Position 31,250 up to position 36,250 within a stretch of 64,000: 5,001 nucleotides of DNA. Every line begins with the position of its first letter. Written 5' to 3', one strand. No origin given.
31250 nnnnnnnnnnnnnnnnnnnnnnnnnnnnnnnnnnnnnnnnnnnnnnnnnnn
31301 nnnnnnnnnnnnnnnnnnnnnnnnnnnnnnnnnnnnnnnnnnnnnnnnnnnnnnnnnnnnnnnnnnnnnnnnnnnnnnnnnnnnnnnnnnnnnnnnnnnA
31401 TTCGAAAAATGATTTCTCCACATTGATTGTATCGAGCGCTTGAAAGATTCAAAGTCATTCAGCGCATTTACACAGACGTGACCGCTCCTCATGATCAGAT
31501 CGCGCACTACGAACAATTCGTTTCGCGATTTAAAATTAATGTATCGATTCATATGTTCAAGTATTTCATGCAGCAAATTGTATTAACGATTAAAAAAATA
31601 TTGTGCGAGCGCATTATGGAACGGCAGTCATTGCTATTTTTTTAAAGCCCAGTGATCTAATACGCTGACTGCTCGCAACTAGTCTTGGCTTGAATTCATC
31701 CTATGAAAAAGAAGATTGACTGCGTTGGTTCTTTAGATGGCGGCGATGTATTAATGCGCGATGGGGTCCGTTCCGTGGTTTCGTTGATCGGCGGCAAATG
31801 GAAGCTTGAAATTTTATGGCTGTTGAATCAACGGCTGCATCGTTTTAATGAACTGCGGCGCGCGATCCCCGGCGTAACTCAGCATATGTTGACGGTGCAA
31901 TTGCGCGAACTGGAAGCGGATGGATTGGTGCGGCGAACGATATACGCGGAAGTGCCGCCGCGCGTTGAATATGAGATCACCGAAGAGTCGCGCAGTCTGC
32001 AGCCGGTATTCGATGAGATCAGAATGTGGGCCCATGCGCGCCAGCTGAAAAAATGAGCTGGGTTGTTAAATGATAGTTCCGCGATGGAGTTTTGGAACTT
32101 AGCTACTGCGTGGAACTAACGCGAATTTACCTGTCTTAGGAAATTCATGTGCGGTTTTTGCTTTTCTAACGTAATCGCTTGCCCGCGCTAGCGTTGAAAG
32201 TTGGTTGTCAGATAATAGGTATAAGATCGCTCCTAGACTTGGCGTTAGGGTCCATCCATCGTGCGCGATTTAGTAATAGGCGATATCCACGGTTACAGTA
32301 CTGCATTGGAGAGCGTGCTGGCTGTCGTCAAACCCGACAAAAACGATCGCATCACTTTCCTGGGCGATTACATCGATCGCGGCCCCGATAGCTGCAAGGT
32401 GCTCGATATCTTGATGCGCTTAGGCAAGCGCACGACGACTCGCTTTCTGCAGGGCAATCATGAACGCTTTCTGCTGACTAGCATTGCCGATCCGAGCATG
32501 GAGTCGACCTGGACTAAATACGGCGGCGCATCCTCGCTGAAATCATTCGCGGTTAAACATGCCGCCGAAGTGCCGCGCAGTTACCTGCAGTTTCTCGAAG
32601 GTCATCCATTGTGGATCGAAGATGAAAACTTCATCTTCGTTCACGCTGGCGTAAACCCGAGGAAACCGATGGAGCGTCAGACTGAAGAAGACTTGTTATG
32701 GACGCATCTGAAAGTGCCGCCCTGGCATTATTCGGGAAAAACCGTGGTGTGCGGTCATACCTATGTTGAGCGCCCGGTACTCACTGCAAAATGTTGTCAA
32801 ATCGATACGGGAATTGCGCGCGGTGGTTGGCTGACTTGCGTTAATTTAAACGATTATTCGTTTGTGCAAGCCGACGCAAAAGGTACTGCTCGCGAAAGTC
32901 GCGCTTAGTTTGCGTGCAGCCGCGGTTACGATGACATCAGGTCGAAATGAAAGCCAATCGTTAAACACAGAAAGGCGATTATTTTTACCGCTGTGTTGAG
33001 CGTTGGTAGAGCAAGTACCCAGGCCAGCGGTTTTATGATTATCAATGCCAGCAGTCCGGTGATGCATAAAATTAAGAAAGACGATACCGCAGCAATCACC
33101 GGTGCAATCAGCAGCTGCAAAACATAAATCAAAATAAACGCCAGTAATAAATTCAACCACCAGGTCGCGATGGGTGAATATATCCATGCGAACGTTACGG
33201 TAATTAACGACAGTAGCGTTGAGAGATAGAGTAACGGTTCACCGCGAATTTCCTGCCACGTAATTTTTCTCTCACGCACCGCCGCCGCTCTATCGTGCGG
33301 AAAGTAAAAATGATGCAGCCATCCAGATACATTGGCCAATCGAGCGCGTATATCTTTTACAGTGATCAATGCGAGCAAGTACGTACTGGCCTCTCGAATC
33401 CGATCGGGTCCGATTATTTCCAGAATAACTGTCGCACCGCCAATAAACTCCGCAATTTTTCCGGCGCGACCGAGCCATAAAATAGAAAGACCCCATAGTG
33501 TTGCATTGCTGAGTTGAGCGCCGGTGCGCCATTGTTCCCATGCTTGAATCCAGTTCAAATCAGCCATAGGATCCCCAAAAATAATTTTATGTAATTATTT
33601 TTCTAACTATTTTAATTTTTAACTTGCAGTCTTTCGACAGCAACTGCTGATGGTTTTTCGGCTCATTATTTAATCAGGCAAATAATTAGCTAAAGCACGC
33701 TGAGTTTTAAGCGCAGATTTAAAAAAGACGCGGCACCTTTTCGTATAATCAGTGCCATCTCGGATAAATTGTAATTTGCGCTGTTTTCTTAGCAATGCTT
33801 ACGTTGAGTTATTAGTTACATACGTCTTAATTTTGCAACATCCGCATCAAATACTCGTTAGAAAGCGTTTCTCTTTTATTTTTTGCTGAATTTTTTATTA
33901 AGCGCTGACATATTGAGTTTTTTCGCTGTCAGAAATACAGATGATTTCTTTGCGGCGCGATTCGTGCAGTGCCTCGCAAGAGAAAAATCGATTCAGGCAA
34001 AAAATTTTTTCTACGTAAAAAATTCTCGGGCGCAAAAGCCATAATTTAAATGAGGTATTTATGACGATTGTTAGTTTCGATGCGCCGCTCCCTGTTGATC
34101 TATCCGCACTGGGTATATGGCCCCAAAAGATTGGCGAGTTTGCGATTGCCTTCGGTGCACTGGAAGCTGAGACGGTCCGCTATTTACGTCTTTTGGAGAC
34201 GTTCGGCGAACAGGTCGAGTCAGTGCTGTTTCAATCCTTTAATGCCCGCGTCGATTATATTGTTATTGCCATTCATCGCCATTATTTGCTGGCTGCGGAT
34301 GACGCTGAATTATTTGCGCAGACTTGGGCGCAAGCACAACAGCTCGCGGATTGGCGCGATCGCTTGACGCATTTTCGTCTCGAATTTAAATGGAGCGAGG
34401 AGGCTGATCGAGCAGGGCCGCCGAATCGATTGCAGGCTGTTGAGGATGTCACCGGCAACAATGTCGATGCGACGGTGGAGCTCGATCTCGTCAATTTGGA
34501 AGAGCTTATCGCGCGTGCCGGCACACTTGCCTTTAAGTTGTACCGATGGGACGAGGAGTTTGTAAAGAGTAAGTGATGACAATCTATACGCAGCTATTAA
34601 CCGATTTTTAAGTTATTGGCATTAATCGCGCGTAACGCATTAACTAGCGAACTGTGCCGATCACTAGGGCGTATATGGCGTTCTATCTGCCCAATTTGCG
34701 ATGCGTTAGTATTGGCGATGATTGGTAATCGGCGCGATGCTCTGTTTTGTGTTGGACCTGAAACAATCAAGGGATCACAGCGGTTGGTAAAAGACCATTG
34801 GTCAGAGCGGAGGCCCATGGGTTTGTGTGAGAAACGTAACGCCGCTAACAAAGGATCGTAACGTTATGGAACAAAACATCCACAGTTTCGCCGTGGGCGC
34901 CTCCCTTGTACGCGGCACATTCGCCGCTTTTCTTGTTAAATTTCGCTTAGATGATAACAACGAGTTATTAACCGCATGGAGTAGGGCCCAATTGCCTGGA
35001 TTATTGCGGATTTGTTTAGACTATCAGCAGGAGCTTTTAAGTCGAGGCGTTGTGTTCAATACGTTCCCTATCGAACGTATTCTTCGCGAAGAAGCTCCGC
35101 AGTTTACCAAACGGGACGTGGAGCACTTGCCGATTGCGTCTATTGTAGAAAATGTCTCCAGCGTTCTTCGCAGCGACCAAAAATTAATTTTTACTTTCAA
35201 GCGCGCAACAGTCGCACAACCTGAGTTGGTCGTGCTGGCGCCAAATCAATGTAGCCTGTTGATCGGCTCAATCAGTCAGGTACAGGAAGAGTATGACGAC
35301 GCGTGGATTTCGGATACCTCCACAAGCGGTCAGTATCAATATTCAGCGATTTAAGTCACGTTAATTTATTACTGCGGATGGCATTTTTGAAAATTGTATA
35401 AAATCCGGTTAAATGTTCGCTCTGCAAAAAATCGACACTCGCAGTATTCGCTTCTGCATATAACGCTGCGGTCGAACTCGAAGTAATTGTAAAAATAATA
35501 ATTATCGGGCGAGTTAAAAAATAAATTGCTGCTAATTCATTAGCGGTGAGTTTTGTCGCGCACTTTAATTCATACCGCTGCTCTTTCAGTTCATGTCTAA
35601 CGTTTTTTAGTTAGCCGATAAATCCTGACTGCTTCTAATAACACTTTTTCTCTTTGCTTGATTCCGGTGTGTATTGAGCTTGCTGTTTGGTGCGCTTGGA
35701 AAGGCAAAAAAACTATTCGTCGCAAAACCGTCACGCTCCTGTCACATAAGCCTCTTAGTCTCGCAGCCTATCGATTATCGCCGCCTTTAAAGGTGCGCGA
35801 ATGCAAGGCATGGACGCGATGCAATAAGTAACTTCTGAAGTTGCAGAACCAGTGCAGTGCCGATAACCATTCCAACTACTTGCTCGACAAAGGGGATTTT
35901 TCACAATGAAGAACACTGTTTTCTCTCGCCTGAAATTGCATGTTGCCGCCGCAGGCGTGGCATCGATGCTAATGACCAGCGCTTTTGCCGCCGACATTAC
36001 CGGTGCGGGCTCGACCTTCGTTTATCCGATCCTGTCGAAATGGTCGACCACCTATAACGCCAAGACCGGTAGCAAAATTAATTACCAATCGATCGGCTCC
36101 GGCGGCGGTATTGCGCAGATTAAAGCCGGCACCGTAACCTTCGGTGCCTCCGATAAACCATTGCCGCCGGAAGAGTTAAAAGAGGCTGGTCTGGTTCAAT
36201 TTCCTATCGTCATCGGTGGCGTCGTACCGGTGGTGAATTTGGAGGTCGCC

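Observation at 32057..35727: AT-rich patch of orphan genes wedged between an HxlR regulator and the Pho-regulated pstS promoter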

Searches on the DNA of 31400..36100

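Call 60: search_rna_families(source=window, start=31400, end=36100, threshold=evalue, max_evalue=1)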
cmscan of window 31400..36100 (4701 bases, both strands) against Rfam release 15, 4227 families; matches with E-value up to 1: 2.
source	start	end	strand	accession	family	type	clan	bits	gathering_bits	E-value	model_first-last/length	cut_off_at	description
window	33646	33705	-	RF00455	mir-15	Gene; miRNA;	CL00085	18.2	57.3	0.96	1-88/88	no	mir-15 microRNA precursor family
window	34123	34235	-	RF01673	PhrS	Gene; sRNA;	-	16.6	37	0.57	1-212/212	no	PhrS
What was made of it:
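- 33568..34060 (.): 493-bp divergent spacer, 34.5% GC, the most AT-rich stretch of the window. It presumably holds the promoters of TM213 and orf171. No Rfam family (call 60).
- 34577..34865 (.): 289-bp gap between orf171 and orf162. It contains the spurious ORF 34616-34861. No Rfam hit (call 60).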

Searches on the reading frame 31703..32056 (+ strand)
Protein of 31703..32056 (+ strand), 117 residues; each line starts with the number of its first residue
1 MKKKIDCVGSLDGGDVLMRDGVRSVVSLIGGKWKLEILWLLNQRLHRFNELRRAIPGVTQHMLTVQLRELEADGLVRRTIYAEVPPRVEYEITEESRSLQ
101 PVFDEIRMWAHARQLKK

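Call 3: search_protein_families(library=pfam, proteins=[window:31703-32056:+], max_evalue=0.1)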
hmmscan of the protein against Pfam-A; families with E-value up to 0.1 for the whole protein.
window:31703-32056:+ (117 aa): 4 families
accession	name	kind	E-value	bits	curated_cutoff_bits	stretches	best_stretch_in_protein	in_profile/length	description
PF01638.23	HxlR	-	7.3e-30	103.1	20.8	1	28-112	1-85/91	HxlR-like helix-turn-helix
PF13601.12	HTH_34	-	0.0039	17.8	27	1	35-97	3-66/80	Winged helix DNA-binding domain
PF03551.20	PadR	-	0.046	14.1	27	1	66-95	37-68/75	Transcriptional regulator PadR-like family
PF01047.28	MarR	-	0.067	13.5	24.6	0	57-79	28-50/59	MarR family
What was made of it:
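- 31703..32056 (+): hxlR-family transcription regulator. It is the left neighbour, and is itself accessory rather than core. Pfam HxlR 7e-30 (call 3).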

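Call 41: find_encoding_contigs(protein=window:31703-32056:+, flank=10000, max_places=10)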
Protein window:31703-32056:+ (117 aa): 1 contig read that carries it; 1 place shown.
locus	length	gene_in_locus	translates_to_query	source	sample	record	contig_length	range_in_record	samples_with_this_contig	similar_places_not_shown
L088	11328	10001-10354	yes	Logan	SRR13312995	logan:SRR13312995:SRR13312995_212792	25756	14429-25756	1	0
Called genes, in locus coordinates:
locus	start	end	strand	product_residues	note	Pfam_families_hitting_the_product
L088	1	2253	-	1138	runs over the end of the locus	PF00704:Glyco_hydro_18, PF01522:Polysacc_deac_1, PF13506:Glyco_transf_21, PF00535:Glycos_transf_2, PF10111:Glyco_tranf_2_2 (weak), PF13641:Glyco_tranf_2_3, PF01644:Chitin_synth_1 (weak), PF13632:Glyco_trans_2_3, +1 more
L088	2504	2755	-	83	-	-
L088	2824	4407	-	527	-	PF00070:Pyr_redox (faint), PF00890:FAD_binding_2 (faint), PF01266:DAO (weak), PF01593:Amino_oxidase, PF01946:Thi4 (weak), PF07992:Pyr_redox_2 (faint), PF12831:FAD_oxidored (weak), PF13450:NAD_binding_8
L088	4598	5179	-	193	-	PF00440:TetR_N, PF14278:TetR_C_8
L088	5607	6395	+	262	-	PF00106:adh_short, PF08659:KR, PF13561:adh_short_C2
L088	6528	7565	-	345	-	PF00296:Bac_luciferase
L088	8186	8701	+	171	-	PF07366:SnoaL, PF12680:SnoaL_2 (weak)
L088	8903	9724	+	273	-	PF00106:adh_short, PF08659:KR, PF13561:adh_short_C2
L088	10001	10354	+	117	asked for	PF01638:HxlR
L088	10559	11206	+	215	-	PF00149:Metallophos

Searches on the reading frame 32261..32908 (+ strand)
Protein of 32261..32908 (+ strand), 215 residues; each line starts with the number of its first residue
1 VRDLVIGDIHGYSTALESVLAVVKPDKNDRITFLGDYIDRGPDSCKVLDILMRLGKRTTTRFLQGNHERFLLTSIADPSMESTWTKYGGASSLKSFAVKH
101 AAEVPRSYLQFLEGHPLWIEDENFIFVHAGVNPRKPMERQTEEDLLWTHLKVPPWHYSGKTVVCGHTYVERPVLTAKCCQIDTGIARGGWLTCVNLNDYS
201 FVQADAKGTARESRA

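Call 3: search_protein_families(library=pfam, proteins=[window:32261-32908:+], max_evalue=0.1)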
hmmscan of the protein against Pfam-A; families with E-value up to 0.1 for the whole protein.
window:32261-32908:+ (215 aa): 3 families
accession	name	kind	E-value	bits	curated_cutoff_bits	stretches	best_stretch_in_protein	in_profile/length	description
PF00149.33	Metallophos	-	2.5e-16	61.1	21.5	1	4-149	4-142/191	Calcineurin-like phosphoesterase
PF12850.12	Metallophos_2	-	2.3e-05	24.9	27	1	1-167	1-116/154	Calcineurin-like phosphoesterase superfamily domain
PF15181.11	SMRP1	-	0.011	15.8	27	1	104-170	21-84/262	Spermatid-specific manchette-related protein 1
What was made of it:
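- On PPP-family metallophosphatase (32261-32908): 61.1 bits against a cut-off of 21.5 (call 3).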

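Call 4: search_protein_families(library=padloc, proteins=[window:32261-32908:+], max_evalue=1)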
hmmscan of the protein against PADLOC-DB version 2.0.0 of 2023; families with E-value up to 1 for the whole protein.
window:32261-32908:+ (215 aa): 0 families

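Call 6: search_protein_families(library=ncbifam, proteins=[window:32261-32908:+], max_evalue=1)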
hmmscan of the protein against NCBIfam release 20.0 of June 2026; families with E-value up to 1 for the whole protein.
window:32261-32908:+ (215 aa): 12 families
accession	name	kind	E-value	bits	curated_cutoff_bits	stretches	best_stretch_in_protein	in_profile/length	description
NF001204.0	PRK00166.1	equivalog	2.2e-21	76.4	176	2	1-138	1-130/276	symmetrical bis(5'-nucleosyl)-tetraphosphatase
TIGR04075.1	bacter_Pnkp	equivalog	3.1e-16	58.8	750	2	21-132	215-324/851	polynucleotide kinase-phosphatase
NF010148.0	PRK13625.1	equivalog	5.1e-15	55.7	340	2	23-132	33-143/245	bis(5'-nucleosyl)-tetraphosphatase PrpE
NF008516.0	PRK11439.1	equivalog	5.8e-11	42.8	326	1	5-196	21-217/218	protein-serine/threonine phosphatase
TIGR00668.1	apaH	equivalog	3.9e-10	39.6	222.85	1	3-135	3-127/279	bis(5'-nucleosyl)-tetraphosphatase (symmetrical) ApaH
NF007425.0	PRK09968.1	equivalog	1.4e-06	28.2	332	1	5-123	19-133/218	protein-serine/threonine phosphatase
NF006988.0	PRK09453.1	equivalog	4e-05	23.5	117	1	1-42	1-42/183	phosphodiesterase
TIGR00040.1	yfcE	subfamily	0.0033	17.5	56.25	1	1-69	1-63/158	YfcE family phosphodiesterase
NF043030.1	T4SS_Wip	domain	0.014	14.5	300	1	19-77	74-135/330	Dot/Icm T4SS effector Wip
TIGR03729.1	acc_ester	subfamily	0.016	14.6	148.25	1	14-70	19-74/239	putative phosphoesterase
TIGR04123.1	P_estr_lig_assc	hypoth_equivalog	0.028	13.8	150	1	15-115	52-149/207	ligase-associated DNA damage response endonuclease PdeM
NF008460.0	PRK11340.1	equivalog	0.029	13.8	188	1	4-71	53-126/271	phosphodiesterase YaeI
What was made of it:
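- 32261..32908 (+): PPP-family (lambda NinI / PrpA-PrpB type) Ser/Thr or diadenosine-polyphosphate phosphatase, 215 aa, with host-like composition. Sub-cut-off NCBIfam hits to ApaH, PrpE and PrpA/B (call 6).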

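Call 7: search_protein_families(library=phrogs, proteins=[window:32261-32908:+], max_evalue=1)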
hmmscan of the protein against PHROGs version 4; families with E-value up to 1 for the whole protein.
window:32261-32908:+ (215 aa): 8 families
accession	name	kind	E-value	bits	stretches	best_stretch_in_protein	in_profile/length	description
phrog_246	-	other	4.2e-45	155.6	1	1-202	176-388/417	NinI-like serine-threonine phosphatase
phrog_8238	-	DNA, RNA and nucleotide metabolism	2.1e-14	53.6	1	5-137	176-310/737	RNA ligase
phrog_20114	-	other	1.4e-10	42.6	1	4-79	6-81/131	phosphoesterase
phrog_547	-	other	2.7e-06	27.7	1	26-82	71-120/245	phosphoesterase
phrog_28031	-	unknown function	8.7e-06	26.1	1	4-78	144-226/406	-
phrog_9096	-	unknown function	5.2e-05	24.2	1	5-90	17-99/157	-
phrog_1649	-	other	0.00011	22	1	5-72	40-108/308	metallo-phosphoesterase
phrog_16794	-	unknown function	0.034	14.9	1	161-195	19-53/59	-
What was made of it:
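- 32261..32908 (+): Metallophos 2.5e-16 (call 3). phrog_246 NinI-like phosphatase 4e-45 (call 7).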

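Call 29: search_solved_structures(query=window:32261-32908:+, max_evalue=0.001, show_alignments=1)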
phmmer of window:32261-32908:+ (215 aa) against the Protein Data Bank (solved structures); distinct sequences matched with E-value up to 0.001: 46.
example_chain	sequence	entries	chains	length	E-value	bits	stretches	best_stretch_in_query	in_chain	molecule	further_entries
2qjc_A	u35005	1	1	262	6.3e-14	55.2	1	2-146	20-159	Diadenosine tetraphosphatase, putative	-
5vjv_A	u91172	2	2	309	1.6e-09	40.8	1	4-89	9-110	Rhizobiales-like phosphatase 2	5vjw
1g5b_A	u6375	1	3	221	3.3e-08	36.5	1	5-196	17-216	SERINE/THREONINE PROTEIN PHOSPHATASE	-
4j6o_A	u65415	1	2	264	3.6e-08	36.4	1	27-132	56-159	Metallophosphoesterase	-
9olz_A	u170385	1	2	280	1e-07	34.9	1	4-138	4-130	Bis(5'-nucleosyl)-tetraphosphatase [symmetrical]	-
9ojd_A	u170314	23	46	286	1.1e-07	34.8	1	4-138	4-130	Bis(5'-nucleosyl)-tetraphosphatase [symmetrical] | Bis(5'-nucleosyl)-tetraphosphatase, symmetrical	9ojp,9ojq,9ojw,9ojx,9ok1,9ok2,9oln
2dfj_A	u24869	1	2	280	1.4e-07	34.5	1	4-138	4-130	diadenosinetetraphosphatase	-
4iyp_C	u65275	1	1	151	1.1e-06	31.5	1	5-96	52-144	Serine/threonine-protein phosphatase 2A catalytic subunit alpha isoform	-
9oly_A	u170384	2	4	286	1.3e-06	31.2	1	4-138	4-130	Bis(5'-nucleosyl)-tetraphosphatase [symmetrical]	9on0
2nyl_C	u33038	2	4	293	2.7e-06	30.2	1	5-96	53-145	Serine/threonine-protein phosphatase 2A catalytic subunit alpha isoform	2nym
3p71_C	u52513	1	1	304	2.9e-06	30.1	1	5-96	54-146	Serine/threonine-protein phosphatase 2A catalytic subunit alpha isoform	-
2ie3_C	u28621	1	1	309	3e-06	30.1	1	5-96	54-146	Serine/threonine-protein phosphatase 2A catalytic subunit alpha isoform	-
2ie4_C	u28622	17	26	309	3e-06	30.1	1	5-96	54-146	Serine/threonine-protein phosphatase 2A catalytic subunit alpha isoform | PP2A-C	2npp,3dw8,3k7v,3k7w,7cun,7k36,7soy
3c5w_C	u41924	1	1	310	3e-06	30.1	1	5-96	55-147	PP2A C subunit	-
8so0_C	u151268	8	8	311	3e-06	30.1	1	5-96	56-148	Serine/threonine-protein phosphatase 2A catalytic subunit alpha isoform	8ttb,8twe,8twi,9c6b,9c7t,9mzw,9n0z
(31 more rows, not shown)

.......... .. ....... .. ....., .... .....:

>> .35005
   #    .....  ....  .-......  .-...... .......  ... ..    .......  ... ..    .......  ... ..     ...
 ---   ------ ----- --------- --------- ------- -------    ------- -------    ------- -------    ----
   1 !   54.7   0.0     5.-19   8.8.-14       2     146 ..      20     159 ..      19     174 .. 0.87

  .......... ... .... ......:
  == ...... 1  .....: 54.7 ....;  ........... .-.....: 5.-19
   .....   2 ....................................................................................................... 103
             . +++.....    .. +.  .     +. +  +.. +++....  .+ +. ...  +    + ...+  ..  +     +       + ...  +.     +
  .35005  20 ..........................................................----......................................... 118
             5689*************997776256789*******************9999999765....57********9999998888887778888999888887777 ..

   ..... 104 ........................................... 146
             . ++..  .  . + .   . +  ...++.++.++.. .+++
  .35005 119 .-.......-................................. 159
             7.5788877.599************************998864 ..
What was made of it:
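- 32261..32908 (+): PDB relatives 2qjc and 1g5b (call 29).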

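Call 77: search_dna_similar(query=window:32261-32905:+, collection=phages, mode=protein, max_evalue=0.00001, max_rows=8)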
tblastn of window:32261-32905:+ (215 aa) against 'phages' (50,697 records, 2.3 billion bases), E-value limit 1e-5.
Records with a match: 282; places in all: 282; records where one place covers at least 80% of the query: 159.
Best place of each record, by identity: <60% 282.
By first word of the organism name: Listeria 61; Enterococcus 44; Escherichia 30; Caulobacter 26; Vibrio 24; Staphylococcus 24; Sinorhizobium 7; Cellulophaga 7; Bacillus 7; Rhizobium 6; and 22 more.
By host as written in the record: Listeria monocytogenes 49; - 28; Escherichia coli 20; Staphylococcus aureus 10; Caulobacter vibrioides CB15 9; Enterococcus faecalis 8; Sinorhizobium meliloti 7; Enterococcus sp. 7; and 84 more.
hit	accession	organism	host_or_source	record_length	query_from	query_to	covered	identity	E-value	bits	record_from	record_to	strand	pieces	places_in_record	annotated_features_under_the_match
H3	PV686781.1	Alicyclobacillus phage MMB025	Alicyclobacillus acidoterrestris MMB007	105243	2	196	91%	33.7%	2e-19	91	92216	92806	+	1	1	NinI-like serine-threonine phosphatase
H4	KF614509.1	Rhizobium phage vB_RleS_L338C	Rhizobium leguminosarum biovar viciae ...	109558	1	198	92%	32.9%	5e-19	90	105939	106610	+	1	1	serine/threonine protein phosphatase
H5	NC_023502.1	Rhizobium phage vB_RleS_L338C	Rhizobium leguminosarum biovar viciae ...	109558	1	198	92%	32.9%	5e-19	90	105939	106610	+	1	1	NinI-like serine-threonine phosphatase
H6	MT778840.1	Rhizobium phage P11VFA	-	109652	1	198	92%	32.9%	5e-19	90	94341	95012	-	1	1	hypothetical protein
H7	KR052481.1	Sinorhizobium phage phiM19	Sinorhizobium meliloti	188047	1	194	90%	33.5%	5e-22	99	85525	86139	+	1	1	calcineurin-like phosphoesterase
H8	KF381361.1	Sinorhizobium phage phiM12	Sinorhizobium meliloti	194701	1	194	90%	33.5%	5e-22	99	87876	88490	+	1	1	calcineurin-like phosphoesterase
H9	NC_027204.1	Sinorhizobium phage phiM12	Sinorhizobium meliloti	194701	1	194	90%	33.5%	5e-22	99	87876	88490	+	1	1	NinI-like serine-threonine phosphatase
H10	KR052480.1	Sinorhizobium phage phiM7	Sinorhizobium meliloti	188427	1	194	90%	33.3%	2e-21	97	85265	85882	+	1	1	calcineurin-like phosphoesterase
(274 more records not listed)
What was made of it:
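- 32261..32908 (+): About 33% identity to phage versions (call 77).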
